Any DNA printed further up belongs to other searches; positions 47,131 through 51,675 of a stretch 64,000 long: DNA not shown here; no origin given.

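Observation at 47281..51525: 1414-aa cysteine-rich repeat protein with a PA14-like carbohydrate-binding domain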

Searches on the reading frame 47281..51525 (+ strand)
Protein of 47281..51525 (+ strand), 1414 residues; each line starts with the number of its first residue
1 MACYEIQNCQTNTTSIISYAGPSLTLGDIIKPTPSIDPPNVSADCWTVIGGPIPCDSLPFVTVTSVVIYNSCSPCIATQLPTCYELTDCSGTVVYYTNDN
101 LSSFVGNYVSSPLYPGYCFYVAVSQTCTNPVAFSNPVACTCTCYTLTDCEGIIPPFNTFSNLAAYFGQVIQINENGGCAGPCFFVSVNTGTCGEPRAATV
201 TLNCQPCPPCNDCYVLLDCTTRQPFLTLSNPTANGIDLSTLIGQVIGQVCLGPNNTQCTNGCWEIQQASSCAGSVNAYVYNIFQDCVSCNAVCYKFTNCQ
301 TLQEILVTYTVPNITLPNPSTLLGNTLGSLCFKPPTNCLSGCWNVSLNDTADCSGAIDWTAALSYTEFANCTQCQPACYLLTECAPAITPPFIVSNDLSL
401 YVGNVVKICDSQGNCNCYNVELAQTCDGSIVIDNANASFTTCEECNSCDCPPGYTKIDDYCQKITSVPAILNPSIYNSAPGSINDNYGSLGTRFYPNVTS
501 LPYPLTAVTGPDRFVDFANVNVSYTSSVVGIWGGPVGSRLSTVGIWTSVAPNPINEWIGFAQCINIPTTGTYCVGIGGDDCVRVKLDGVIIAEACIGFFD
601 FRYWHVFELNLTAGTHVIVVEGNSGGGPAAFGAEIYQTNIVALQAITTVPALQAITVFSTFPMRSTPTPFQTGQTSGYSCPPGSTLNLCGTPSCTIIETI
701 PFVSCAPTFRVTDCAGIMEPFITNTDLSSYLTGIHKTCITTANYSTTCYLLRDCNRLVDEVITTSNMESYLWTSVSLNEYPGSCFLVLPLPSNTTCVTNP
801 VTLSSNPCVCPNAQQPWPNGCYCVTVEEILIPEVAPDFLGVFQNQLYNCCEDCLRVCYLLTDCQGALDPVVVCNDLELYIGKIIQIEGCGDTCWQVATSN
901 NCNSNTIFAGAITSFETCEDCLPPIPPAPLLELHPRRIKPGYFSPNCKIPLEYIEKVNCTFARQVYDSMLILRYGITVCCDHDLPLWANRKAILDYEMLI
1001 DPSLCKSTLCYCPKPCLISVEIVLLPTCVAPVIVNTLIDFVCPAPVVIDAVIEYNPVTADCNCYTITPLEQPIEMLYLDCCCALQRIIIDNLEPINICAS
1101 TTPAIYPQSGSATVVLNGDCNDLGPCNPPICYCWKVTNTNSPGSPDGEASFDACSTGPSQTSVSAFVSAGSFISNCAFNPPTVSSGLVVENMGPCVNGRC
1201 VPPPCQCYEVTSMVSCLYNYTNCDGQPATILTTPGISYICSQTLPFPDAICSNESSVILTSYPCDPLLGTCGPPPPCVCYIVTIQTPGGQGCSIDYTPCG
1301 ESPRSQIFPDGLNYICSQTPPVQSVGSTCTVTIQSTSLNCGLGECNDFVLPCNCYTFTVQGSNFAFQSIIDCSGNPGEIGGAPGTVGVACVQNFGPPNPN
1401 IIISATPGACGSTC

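Call 3: search_protein_families(library=pfam, proteins=[window:47281-51525:+], max_evalue=0.1)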
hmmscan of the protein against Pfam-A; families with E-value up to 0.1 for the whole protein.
window:47281-51525:+ (1414 aa): 0 families

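Call 4: search_protein_families(library=phrogs, proteins=[window:47281-51525:+], max_evalue=0.01)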
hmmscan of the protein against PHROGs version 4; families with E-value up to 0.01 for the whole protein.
window:47281-51525:+ (1414 aa): 0 families

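Call 6: search_dna_similar(query=window:47281-51525:+, collection=phages, mode=protein, max_evalue=0.001)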
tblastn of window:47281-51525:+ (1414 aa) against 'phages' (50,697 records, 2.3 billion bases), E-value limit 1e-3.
No match.

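Call 10: find_homologous_proteins(query=window:47281-51522:+, max_evalue=0.001)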
Query window:47281-51522:+ (1414 aa): 49 proteins with E <= 0.001 among 7555 candidates.
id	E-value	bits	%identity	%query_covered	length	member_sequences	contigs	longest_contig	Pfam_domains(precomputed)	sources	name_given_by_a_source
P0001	0.0e+0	3294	100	100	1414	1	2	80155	-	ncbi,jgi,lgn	jgi:hypothetical protein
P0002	0.0e+0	2066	64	100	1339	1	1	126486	-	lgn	-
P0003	0.0e+0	2012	64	100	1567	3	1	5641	-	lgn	-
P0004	0.0e+0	1698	59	89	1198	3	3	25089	-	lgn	-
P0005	0.0e+0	1689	59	95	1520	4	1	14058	-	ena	-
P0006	0.0e+0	1653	54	95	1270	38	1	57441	-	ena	-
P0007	0.0e+0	1651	57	90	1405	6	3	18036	-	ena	-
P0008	0.0e+0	1570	54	95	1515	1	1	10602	-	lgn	-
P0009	0.0e+0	1446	51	100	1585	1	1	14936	-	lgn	-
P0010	0.0e+0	1431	50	95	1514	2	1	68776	-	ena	-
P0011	0.0e+0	1426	56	72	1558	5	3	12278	PF07691.18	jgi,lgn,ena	-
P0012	0.0e+0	1412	55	73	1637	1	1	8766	-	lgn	-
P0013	0.0e+0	1409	49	100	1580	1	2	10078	-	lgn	-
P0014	0.0e+0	1400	48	97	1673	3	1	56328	-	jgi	-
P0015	0.0e+0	1386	52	78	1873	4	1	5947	PF07691.18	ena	-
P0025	0.0e+0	1180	44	95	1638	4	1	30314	-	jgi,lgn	jgi:hypothetical protein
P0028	0.0e+0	1145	43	95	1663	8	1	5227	-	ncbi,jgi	jgi:hypothetical protein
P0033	0.0e+0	1081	42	95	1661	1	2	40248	-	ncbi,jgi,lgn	jgi:hypothetical protein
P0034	0.0e+0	1069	41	100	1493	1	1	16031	-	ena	-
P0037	2.1e-106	375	57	11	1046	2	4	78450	-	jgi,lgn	-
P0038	2.0e-77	279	39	18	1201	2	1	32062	-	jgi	-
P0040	3.5e-46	176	31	22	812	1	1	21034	-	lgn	-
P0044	6.6e-28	115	30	20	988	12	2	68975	-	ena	-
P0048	2.1e-9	54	26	30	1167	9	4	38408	PF03382.21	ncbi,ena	-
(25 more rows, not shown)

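Call 11: search_solved_structures(query=window:47281-51522:+, max_evalue=1, show_alignments=2)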
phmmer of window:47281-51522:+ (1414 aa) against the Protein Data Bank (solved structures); distinct sequences matched with E-value up to 1: 0.

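Call 13: find_encoding_contigs(protein=P0001, flank=10000, max_places=4)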
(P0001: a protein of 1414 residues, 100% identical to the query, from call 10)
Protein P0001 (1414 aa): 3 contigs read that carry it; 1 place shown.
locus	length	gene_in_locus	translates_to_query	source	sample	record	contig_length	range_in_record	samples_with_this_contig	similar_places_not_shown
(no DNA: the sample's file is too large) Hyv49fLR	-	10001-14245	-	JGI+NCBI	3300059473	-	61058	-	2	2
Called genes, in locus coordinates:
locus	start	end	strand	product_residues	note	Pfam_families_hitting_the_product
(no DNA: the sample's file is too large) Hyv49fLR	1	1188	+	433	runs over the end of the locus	-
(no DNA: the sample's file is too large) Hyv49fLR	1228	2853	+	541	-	PF23898:Crass_capsid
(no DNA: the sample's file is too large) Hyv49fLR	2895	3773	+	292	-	-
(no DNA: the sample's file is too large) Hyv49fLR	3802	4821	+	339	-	-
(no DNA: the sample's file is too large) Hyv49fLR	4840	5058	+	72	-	-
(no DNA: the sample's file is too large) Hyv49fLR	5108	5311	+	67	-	-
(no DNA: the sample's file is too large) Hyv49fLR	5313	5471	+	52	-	-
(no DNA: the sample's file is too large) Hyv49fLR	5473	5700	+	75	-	-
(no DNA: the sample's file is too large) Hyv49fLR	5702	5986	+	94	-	PF19846:DUF6321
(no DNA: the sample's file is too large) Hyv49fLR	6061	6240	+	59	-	-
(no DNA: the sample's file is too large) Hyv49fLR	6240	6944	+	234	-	-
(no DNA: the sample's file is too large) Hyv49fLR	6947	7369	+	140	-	PF19174:DUF5856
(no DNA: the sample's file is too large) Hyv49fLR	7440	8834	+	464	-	-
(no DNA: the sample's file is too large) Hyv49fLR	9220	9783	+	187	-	-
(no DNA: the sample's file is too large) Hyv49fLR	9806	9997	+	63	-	-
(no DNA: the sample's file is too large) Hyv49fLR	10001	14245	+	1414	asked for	-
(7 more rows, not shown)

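Call 14: find_encoding_contigs(protein=P0002, flank=10000, max_places=2)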
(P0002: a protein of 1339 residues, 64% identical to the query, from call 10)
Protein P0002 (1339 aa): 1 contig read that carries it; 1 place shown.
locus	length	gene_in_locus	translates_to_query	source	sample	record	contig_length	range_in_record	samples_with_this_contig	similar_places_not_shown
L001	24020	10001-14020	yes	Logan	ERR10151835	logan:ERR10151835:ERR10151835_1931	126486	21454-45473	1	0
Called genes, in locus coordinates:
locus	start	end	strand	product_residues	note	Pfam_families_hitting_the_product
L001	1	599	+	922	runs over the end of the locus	-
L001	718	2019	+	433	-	-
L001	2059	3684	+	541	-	PF23898:Crass_capsid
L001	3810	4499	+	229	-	-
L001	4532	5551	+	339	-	-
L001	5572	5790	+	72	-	-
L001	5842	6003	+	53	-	-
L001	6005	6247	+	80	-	-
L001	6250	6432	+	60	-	-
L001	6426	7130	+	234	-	-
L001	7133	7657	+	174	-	PF00210:Ferritin, PF02915:Rubrerythrin (weak)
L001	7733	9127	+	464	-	-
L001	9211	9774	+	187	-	-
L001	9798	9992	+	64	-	-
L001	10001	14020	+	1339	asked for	-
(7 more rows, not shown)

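Call 21: search_protein_families(library=pfam, proteins=[P0011, P0015, P0002, P0025, P0034], max_evalue=10)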
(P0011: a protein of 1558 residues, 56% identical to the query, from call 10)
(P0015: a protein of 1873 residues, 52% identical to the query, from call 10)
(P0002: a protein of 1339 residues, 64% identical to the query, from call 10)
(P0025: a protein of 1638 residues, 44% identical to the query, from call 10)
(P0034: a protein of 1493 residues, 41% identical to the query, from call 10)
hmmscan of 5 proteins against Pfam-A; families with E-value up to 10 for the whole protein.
P0011 (1558 aa): 1 family
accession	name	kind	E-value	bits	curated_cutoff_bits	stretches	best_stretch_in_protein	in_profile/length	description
PF07691.17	PA14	-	1.1e-07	32.2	24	2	1190-1216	59-85/147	PA14 domain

P0015 (1873 aa): 1 family
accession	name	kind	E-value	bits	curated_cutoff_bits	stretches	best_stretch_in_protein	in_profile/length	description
PF07691.17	PA14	-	1.9e-09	37.9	24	2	1427-1458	54-85/147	PA14 domain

P0002 (1339 aa): 1 family
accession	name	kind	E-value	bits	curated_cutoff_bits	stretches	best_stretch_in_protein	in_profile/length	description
PF25641.1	Head_fiber_dimeric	-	0.2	11.9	30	1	1030-1044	5-19/61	Head fiber dimeric protein-like domain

P0025 (1638 aa): 2 families
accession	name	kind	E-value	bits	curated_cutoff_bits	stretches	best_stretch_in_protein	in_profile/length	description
PF07691.17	PA14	-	0.23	11.7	24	1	851-880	56-85/147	PA14 domain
PF07484.17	Collar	-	1.4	9.3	24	0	430-450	17-37/57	Phage Tail Collar Domain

P0034 (1493 aa): 0 families

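Call 46: search_protein_families(library=ncbifam, proteins=[window:47281-51525:+], max_evalue=0.1)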
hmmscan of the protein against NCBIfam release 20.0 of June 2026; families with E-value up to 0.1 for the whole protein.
window:47281-51525:+ (1414 aa): 0 families

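Call 55: find_encoding_contigs(protein=P0048, flank=10000, max_places=2)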
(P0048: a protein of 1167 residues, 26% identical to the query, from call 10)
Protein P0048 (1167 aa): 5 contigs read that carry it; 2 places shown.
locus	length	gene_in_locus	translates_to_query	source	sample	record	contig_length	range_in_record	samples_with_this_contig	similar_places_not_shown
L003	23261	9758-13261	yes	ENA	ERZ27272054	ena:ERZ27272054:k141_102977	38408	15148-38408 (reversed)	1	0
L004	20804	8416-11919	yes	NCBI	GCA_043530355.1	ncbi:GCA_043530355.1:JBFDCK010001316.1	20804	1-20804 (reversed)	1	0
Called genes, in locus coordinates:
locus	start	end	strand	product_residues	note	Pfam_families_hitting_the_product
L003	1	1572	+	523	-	?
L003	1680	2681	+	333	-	-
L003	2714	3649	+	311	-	PF02095:Extensin_1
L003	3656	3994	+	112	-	PF19197:DUF5872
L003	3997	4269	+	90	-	PF19846:DUF6321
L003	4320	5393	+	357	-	-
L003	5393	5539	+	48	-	-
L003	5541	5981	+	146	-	-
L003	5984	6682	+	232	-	-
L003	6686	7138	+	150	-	PF19174:DUF5856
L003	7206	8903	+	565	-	-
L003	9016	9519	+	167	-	-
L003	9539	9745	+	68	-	-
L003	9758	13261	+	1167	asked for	PF03382:DUF285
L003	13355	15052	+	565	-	-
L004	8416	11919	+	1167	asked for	PF03382:DUF285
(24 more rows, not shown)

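Call 56: find_encoding_contigs(protein=P0040, flank=10000, max_places=2)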
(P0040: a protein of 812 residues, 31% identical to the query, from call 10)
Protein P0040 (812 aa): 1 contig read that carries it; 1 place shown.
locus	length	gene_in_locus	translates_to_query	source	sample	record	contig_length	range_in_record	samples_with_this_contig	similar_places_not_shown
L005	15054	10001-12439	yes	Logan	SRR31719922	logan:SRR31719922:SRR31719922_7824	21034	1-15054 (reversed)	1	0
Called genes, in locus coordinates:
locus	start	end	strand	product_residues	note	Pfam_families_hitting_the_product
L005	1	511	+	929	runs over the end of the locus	-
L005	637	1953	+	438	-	-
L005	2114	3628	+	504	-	PF23898:Crass_capsid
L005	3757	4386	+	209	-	-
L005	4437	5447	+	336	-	-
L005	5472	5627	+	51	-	-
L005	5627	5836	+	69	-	-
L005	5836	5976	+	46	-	-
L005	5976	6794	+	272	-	-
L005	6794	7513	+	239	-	-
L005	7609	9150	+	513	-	-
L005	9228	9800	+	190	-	-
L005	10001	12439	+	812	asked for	-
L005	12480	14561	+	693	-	PF11999:Ice_binding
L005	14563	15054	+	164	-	?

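Call 76: search_protein_families(library=pfam, proteins=[P0037, P0038, P0044], max_evalue=10)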
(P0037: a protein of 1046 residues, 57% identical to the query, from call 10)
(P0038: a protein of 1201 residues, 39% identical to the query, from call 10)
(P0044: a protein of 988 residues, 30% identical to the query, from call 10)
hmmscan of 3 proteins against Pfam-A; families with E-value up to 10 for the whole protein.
P0037 (1046 aa): 4 families
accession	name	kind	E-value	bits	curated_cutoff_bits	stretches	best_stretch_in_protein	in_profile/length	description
PF12662.13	cEGF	-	0.0016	18.7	26.6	1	365-381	4-20/24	Complement Clr-like EGF-like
PF00084.26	Sushi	-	0.031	15.1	20.7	1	594-622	17-45/56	Sushi repeat (SCR repeat)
PF23849.1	Phage_TTP_2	-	0.099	13.1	27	1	116-179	13-78/177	Phage tail tube protein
PF07691.17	PA14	-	0.28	11.4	24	1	485-513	54-82/147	PA14 domain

P0038 (1201 aa): 4 families
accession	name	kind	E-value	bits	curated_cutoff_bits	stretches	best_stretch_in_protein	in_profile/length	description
PF07691.17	PA14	-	0.00041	20.6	24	1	503-537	50-84/147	PA14 domain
PF14870.12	PSII_BNR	-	0.55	9.9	27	1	229-265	230-266/303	Photosynthesis system II assembly factor YCF48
PF02012.26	BNR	-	0.73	10.5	27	0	68-79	1-12/12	BNR/Asp-box repeat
PF12662.13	cEGF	-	5.2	7.5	26.6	1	377-390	4-17/24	Complement Clr-like EGF-like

P0044 (988 aa): 2 families
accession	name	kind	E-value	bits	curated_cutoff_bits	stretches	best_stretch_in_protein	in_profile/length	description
PF12662.13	cEGF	-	0.0013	19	26.6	2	102-115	3-18/24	Complement Clr-like EGF-like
PF09064.16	EGF_Tme5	-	0.1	13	22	2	363-380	14-31/34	Thrombomodulin like fifth domain, EGF-like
